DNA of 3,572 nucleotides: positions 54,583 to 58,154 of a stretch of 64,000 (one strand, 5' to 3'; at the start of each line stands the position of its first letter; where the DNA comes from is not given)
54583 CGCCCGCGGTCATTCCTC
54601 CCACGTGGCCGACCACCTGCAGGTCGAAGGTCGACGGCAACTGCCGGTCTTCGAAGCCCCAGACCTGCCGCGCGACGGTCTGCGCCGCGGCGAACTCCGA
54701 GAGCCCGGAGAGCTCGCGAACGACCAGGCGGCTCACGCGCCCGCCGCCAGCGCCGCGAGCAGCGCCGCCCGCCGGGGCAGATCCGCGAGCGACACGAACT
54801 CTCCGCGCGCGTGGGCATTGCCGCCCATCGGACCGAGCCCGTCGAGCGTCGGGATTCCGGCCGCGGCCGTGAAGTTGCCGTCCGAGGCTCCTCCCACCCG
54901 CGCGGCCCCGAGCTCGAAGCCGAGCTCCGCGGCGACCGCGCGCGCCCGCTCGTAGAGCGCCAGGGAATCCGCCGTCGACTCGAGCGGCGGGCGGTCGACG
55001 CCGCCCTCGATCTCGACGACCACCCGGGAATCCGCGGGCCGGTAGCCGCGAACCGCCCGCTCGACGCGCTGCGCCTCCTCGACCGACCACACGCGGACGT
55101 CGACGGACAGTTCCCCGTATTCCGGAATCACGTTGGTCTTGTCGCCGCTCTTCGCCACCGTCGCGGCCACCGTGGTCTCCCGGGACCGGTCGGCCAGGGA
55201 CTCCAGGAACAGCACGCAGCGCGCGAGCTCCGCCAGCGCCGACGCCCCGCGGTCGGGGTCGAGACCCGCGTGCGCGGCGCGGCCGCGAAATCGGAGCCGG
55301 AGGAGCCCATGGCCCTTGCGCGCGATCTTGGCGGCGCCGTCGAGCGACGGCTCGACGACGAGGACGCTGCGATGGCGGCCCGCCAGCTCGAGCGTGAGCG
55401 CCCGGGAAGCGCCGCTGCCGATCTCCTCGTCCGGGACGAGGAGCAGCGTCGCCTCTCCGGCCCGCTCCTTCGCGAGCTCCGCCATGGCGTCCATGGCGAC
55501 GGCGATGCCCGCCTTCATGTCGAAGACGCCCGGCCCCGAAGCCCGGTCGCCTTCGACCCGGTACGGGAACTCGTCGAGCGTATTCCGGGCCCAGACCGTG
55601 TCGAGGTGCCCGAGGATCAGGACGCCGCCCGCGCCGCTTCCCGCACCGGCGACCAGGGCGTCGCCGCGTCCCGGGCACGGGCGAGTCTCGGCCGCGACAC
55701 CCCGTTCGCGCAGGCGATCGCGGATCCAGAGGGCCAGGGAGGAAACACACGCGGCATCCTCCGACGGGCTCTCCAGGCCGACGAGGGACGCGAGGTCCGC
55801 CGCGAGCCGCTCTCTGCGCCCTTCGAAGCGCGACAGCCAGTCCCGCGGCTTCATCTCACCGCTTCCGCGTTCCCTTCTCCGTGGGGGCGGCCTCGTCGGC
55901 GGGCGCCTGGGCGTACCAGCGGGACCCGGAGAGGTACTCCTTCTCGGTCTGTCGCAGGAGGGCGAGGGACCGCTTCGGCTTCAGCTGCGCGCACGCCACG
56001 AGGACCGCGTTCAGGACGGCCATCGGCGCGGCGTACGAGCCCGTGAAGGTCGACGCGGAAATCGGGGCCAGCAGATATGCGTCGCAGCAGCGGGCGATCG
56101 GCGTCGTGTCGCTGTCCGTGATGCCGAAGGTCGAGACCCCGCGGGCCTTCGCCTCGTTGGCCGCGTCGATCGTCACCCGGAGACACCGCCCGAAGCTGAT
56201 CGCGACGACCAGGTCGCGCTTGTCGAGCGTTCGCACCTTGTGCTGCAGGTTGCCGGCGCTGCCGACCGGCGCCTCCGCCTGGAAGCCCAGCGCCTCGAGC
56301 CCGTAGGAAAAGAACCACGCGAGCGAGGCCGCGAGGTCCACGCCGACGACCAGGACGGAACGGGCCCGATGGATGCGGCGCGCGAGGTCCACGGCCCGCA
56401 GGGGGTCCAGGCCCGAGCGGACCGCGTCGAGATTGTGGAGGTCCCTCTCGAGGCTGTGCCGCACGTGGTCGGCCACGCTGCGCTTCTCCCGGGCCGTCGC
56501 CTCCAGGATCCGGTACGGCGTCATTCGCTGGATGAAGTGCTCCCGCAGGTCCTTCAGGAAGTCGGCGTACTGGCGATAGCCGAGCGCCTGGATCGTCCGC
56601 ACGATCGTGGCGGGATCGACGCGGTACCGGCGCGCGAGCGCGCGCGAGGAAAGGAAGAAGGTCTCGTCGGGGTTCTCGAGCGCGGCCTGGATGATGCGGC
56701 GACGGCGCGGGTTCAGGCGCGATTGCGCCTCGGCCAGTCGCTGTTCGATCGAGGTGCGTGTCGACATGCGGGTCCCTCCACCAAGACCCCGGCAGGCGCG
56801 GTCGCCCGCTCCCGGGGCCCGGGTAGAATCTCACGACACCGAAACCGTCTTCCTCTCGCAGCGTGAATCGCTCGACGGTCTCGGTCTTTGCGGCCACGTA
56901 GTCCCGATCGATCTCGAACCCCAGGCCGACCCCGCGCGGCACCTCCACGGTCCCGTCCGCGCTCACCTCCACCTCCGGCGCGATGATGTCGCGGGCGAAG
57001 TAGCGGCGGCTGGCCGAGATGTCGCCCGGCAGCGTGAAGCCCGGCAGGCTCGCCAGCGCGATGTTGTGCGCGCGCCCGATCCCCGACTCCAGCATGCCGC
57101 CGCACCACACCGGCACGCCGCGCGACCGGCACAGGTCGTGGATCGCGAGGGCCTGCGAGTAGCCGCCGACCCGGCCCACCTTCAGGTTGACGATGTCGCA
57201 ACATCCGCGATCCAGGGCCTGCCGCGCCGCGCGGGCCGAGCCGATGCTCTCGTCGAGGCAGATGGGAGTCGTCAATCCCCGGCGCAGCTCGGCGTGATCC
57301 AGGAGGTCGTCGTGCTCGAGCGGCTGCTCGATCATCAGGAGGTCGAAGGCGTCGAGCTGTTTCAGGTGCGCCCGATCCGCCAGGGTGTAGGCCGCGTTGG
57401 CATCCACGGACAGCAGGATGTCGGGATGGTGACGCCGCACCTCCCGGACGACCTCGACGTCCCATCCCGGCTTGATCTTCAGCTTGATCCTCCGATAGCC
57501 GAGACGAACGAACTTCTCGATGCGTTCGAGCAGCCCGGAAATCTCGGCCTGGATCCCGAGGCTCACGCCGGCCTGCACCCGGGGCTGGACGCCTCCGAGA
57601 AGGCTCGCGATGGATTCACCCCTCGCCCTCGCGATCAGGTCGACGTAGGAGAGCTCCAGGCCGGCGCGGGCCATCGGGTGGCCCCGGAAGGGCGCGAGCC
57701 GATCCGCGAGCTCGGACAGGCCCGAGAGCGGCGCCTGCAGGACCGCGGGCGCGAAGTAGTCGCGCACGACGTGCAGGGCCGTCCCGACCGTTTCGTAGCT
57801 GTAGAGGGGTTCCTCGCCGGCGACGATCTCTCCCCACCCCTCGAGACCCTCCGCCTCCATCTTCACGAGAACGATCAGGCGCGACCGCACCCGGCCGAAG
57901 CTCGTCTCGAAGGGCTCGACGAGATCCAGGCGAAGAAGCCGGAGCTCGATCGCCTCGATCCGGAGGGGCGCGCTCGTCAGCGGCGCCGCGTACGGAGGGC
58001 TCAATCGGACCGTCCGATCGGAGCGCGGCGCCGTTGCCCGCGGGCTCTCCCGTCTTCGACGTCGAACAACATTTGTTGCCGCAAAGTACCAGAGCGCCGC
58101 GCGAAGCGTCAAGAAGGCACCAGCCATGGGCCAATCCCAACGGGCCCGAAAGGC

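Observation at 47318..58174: Candidate regulated D-amino-acid / D-peptide utilisation locus: TonB receptor plus periplasmic D-specific hydrolases plus a cytoplasmic NSAR D-to-L pathway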

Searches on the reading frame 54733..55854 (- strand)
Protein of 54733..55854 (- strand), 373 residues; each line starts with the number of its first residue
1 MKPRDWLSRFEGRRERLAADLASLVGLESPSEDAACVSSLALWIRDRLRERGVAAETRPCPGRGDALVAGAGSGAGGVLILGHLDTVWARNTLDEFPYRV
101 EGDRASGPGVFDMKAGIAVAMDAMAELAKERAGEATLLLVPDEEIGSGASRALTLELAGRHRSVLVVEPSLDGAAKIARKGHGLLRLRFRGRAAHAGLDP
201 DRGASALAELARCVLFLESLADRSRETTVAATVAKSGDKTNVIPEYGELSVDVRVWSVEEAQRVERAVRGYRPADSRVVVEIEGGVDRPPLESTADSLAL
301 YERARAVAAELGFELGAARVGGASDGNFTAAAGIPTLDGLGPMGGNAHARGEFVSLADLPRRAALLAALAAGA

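Call 8: search_protein_families(library=pfam, proteins=[window:54733-55854:-], max_evalue=0.01)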
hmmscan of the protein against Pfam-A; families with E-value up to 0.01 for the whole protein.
window:54733-55854:- (373 aa): 2 families
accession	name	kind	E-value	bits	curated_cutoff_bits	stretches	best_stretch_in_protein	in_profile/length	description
PF01546.33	Peptidase_M20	-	4.1e-27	95.9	24.6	1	80-370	2-204/206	Peptidase family M20/M25/M40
PF07687.19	M20_dimer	-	1.4e-15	57.6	21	1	177-270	1-97/107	Peptidase dimerisation domain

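Call 31: search_protein_families(library=ncbifam, proteins=[window:54733-55854:-], max_evalue=0.00001)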
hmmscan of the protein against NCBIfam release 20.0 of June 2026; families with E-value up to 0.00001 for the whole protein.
window:54733-55854:- (373 aa): 35 families (the best 25 are shown)
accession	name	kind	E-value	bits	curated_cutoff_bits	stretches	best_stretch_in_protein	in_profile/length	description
NF004788.0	PRK06133.1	subfamily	3e-70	237.3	349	1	8-368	37-408/417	glutamate carboxypeptidase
NF005602.0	PRK07338.1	equivalog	8e-62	209.1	357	1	78-368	97-394/409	hydrolase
NF005678.0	PRK07473.1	equivalog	6.8e-61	206.3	386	1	16-371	12-373/376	M20/M25/M40 family metallo-hydrolase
NF006399.0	PRK08651.1-2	equivalog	7.9e-32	110.7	381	2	16-221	5-217/405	succinyl-diaminopimelate desuccinylase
TIGR01910.1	DapE-ArgE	subfamily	6.1e-30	104.6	217.6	1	22-359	5-367/373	ArgE/DapE family deacylase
TIGR01892.1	AcOrn-deacetyl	equivalog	7.5e-30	104.2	297.7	1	21-369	3-364/365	acetylornithine deacetylase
NF005710.0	PRK07522.1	subfamily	1.5e-25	90.2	412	1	21-371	14-386/391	acetylornithine deacetylase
TIGR01900.1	dapE-gram_pos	equivalog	3e-21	75.7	304.2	1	15-367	3-347/351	succinyl-diaminopimelate desuccinylase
NF006365.0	PRK08588.1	subfamily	2.2e-19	70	289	1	21-354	13-361/383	succinyl-diaminopimelate desuccinylase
NF006400.0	PRK08651.1-3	equivalog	7.8e-19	67.7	374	1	72-364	80-397/410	succinyl-diaminopimelate desuccinylase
NF003474.0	PRK05111.1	equivalog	9.9e-18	64.2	460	1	36-305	35-312/383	acetylornithine deacetylase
NF009557.0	PRK13009.1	equivalog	2.8e-16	59.6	284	1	44-361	29-362/377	succinyl-diaminopimelate desuccinylase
NF006439.0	PRK08737.1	equivalog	6.1e-16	58.4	345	1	71-363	59-354/364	acetylornithine deacetylase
NF006326.0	PRK08554.1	equivalog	2.8e-15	56.1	354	1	19-154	16-154/446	peptidase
NF009555.0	PRK13004.1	equivalog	8.6e-12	44.6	321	1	72-269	66-276/399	YgeY family selenium metabolism-linked hydrolase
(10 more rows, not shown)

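Call 35: search_solved_structures(query=window:54733-55854:-, max_evalue=1e-10)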
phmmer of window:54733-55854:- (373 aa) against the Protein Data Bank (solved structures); distinct sequences matched with E-value up to 1e-10: 5.
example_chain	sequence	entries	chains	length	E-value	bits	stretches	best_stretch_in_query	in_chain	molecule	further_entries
6xj5_A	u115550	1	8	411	6.5e-40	140.5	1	19-369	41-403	Carboxypeptidase G2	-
1cg2_A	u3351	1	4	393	9.7e-40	140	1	19-369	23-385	CARBOXYPEPTIDASE G2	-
7m6u_A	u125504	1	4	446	1e-37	133.3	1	65-369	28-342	Carboxypeptidase G2 circular permuation pro-domain fusion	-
7rsf_A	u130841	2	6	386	1.9e-14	56.8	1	35-226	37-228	Acetylornithine deacetylase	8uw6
3gb0_A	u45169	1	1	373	3.5e-13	52.6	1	69-369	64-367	Peptidase T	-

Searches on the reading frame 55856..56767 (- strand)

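Call 8: search_protein_families(library=pfam, proteins=[window:55856-56767:-], max_evalue=0.01)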
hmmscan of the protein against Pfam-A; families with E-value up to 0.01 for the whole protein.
window:55856-56767:- (303 aa): 2 families
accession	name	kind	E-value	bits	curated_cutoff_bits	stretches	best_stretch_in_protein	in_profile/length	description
PF01380.27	SIS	-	9.6e-16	58.2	25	1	132-258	2-131/131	SIS domain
PF01418.23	HTH_6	-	1.9e-07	31.4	28.3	1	7-77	3-73/77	Helix-turn-helix domain, rpiR family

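Call 31: search_protein_families(library=ncbifam, proteins=[window:55856-56767:-], max_evalue=0.00001)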
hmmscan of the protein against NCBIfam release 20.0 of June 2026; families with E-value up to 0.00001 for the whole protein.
window:55856-56767:- (303 aa): 4 families
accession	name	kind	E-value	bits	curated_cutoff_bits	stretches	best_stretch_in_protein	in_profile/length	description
NF008458.0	PRK11337.1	equivalog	3.4e-14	52.5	378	1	5-275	14-284/293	MurR/RpiR family transcriptional regulator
NF008590.0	PRK11557.1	equivalog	3.7e-12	46.2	355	1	17-227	13-223/282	MurR/RpiR family transcriptional regulator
NF040776.2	AlsR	equivalog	1.1e-11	44.2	400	1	23-264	20-261/279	transcriptional repressor AlsR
NF008451.0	PRK11302.1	subfamily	8.6e-09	35.2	296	1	12-238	8-229/286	transcriptional regulator HexR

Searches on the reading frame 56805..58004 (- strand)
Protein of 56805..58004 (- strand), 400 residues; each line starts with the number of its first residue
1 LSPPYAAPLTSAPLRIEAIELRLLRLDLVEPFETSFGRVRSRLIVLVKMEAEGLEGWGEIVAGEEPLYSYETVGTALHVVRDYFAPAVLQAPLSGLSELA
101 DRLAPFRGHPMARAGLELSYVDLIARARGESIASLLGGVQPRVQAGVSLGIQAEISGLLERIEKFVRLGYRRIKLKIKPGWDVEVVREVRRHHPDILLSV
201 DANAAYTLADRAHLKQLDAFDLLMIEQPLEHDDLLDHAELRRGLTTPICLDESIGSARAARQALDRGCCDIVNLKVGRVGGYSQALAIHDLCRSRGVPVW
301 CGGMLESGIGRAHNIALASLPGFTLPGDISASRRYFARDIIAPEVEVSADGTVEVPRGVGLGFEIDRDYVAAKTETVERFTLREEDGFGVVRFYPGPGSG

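Call 8: search_protein_families(library=pfam, proteins=[window:56805-58004:-], max_evalue=0.01)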
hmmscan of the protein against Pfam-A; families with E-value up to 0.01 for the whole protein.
window:56805-58004:- (400 aa): 2 families
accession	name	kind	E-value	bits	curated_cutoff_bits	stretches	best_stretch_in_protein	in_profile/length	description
PF13378.12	MR_MLE_C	-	6.9e-50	170.2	29.4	1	159-368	3-218/219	Enolase C-terminal domain-like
PF02746.21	MR_MLE_N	-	1.3e-10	41.9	22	1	30-137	14-117/117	Mandelate racemase / muconate lactonizing enzyme, N-terminal domain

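Call 15: search_solved_structures(query=window:56865-58004:-, max_evalue=1e-20)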
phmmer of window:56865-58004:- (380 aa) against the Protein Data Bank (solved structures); distinct sequences matched with E-value up to 1e-20: 28.
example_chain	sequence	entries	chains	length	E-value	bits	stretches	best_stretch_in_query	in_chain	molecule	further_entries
2zc8_A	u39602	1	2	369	1.2e-109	370.2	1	14-371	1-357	N-acylamino acid racemase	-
2ggj_A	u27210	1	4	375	1.5e-109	369.9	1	13-378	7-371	N-acylamino acid racemase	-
2ggi_A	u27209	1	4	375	1.5e-109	369.8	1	13-378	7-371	N-acylamino acid racemase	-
1r0m_A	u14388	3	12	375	1.5e-109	369.8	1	13-378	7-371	N-acylamino acid racemase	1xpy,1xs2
2fkp_A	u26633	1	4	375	2.3e-109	369.2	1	13-378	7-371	N-acylamino acid racemase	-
2ggg_A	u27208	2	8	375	5.6e-109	368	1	13-378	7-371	N-acylamino acid racemase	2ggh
1sja_A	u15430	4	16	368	3.6e-104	352.1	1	15-363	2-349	N-acylamino acid racemase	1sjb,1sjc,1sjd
5fjr_A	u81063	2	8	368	8.3e-104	351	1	15-363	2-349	O-SUCCINYLBENZOATE SYNTHASE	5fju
4a6g_A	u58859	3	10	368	9e-104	350.8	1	15-363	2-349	N-ACYLAMINO ACID RACEMASE | N-succinylamino acid racemase | O-SUCCINYLBENZOATE SYNTHASE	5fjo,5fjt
7s8w_A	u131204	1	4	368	1.2e-103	350.5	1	15-363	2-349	N-succinylamino acid racemase/O-succinylbenzoate synthase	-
5fjp_A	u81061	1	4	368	6.6e-103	348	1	15-363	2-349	O-SUCCINYLBENZOATE SYNTHASE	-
1wue_A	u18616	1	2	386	3.7e-90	306.1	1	13-367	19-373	mandelate racemase/muconate lactonizing enzyme family protein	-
1wuf_A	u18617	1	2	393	3.6e-86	292.9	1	24-378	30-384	hypothetical protein lin2664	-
3qld_A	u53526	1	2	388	8.3e-70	239.1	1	19-371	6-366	Mandelate racemase/muconate lactonizing protein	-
3mwc_A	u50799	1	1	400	1.6e-57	198.7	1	14-371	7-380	Mandelate racemase/muconate lactonizing protein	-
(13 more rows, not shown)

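Call 31: search_protein_families(library=ncbifam, proteins=[window:56865-58004:-], max_evalue=0.00001)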
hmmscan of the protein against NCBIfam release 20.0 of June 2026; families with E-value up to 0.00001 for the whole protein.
window:56865-58004:- (380 aa): 15 families
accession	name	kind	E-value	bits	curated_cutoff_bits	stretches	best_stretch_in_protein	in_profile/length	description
TIGR01928.1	menC_lowGC_arch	equivalog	1.3e-101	339.9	200.65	1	25-345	4-324/325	o-succinylbenzoate synthase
TIGR02534.1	mucon_cyclo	subfamily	1.2e-32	113.3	334.95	1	16-372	1-364/368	muconate/chloromuconate family cycloisomerase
NF042940.1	racemase_DgcA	equivalog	1.2e-26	93.7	400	1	25-318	7-285/323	N-acetyl-D-Glu racemase DgcA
NF041118.1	A_G_epim_Thtga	equivalog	5.8e-24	84.8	500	1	15-318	2-306/341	L-Ala-D/L-Glu epimerase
NF043002.1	HProlDhtase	equivalog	6.6e-23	81.1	500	1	52-301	42-291/366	cis-3-hydroxy-L-proline dehydratase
NF047820.1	TalGalacDh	equivalog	2.8e-21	75.9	500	1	114-297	109-299/371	L-talarate/galactarate dehydratase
NF011708.0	PRK15129.1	equivalog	1.6e-16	60.2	343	1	34-321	19-291/321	L-Ala-D/L-Glu epimerase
NF002782.0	PRK02901.1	equivalog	1.7e-16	60.1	288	1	182-357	120-292/328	o-succinylbenzoate synthase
NF002739.0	PRK02714.1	equivalog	6.5e-16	58.7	259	1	159-318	123-287/320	o-succinylbenzoate synthase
NF040866.1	AraD_Arch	equivalog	8.3e-16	57.9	650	1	114-367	105-363/372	arabinonate dehydratase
NF010624.0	PRK14017.1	equivalog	1.1e-14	54.3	311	1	39-377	11-364/382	galactonate dehydratase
NF040790.2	glucon_galact_dh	equivalog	1.9e-13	50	750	1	183-371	181-367/390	bifunctional D-gluconate/D-galactonate dehydratase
TIGR01927.1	menC_gam_Gplu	equivalog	2.4e-13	50.1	130.55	1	26-319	5-280/307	o-succinylbenzoate synthase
NF011968.0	PRK15440.1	equivalog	4.2e-07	29.2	393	1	115-299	128-316/395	L-rhamnonate dehydratase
NF043051.1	ManoateDhtManD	equivalog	1.2e-06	27.6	550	0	186-370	195-380/403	D-mannonate dehydratase ManD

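Call 67: search_solved_structures(query=window:56865-58004:-, max_evalue=1e-100, show_alignments=2)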
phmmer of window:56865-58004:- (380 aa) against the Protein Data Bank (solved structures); distinct sequences matched with E-value up to 1e-100: 11.
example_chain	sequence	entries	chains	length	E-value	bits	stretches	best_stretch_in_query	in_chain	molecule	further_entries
2zc8_A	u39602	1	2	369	1.2e-109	370.2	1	14-371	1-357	N-acylamino acid racemase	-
2ggj_A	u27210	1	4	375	1.5e-109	369.9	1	13-378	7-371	N-acylamino acid racemase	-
2ggi_A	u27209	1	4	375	1.5e-109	369.8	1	13-378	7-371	N-acylamino acid racemase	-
1r0m_A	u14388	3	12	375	1.5e-109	369.8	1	13-378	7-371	N-acylamino acid racemase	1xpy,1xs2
2fkp_A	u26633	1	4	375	2.3e-109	369.2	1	13-378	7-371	N-acylamino acid racemase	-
2ggg_A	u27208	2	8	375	5.6e-109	368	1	13-378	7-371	N-acylamino acid racemase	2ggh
1sja_A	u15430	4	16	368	3.6e-104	352.1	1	15-363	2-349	N-acylamino acid racemase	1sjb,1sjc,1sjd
5fjr_A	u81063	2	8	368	8.3e-104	351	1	15-363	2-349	O-SUCCINYLBENZOATE SYNTHASE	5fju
4a6g_A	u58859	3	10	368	9e-104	350.8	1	15-363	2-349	N-ACYLAMINO ACID RACEMASE | N-succinylamino acid racemase | O-SUCCINYLBENZOATE SYNTHASE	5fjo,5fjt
7s8w_A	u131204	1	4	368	1.2e-103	350.5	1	15-363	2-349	N-succinylamino acid racemase/O-succinylbenzoate synthase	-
5fjp_A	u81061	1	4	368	6.6e-103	348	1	15-363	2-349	O-SUCCINYLBENZOATE SYNTHASE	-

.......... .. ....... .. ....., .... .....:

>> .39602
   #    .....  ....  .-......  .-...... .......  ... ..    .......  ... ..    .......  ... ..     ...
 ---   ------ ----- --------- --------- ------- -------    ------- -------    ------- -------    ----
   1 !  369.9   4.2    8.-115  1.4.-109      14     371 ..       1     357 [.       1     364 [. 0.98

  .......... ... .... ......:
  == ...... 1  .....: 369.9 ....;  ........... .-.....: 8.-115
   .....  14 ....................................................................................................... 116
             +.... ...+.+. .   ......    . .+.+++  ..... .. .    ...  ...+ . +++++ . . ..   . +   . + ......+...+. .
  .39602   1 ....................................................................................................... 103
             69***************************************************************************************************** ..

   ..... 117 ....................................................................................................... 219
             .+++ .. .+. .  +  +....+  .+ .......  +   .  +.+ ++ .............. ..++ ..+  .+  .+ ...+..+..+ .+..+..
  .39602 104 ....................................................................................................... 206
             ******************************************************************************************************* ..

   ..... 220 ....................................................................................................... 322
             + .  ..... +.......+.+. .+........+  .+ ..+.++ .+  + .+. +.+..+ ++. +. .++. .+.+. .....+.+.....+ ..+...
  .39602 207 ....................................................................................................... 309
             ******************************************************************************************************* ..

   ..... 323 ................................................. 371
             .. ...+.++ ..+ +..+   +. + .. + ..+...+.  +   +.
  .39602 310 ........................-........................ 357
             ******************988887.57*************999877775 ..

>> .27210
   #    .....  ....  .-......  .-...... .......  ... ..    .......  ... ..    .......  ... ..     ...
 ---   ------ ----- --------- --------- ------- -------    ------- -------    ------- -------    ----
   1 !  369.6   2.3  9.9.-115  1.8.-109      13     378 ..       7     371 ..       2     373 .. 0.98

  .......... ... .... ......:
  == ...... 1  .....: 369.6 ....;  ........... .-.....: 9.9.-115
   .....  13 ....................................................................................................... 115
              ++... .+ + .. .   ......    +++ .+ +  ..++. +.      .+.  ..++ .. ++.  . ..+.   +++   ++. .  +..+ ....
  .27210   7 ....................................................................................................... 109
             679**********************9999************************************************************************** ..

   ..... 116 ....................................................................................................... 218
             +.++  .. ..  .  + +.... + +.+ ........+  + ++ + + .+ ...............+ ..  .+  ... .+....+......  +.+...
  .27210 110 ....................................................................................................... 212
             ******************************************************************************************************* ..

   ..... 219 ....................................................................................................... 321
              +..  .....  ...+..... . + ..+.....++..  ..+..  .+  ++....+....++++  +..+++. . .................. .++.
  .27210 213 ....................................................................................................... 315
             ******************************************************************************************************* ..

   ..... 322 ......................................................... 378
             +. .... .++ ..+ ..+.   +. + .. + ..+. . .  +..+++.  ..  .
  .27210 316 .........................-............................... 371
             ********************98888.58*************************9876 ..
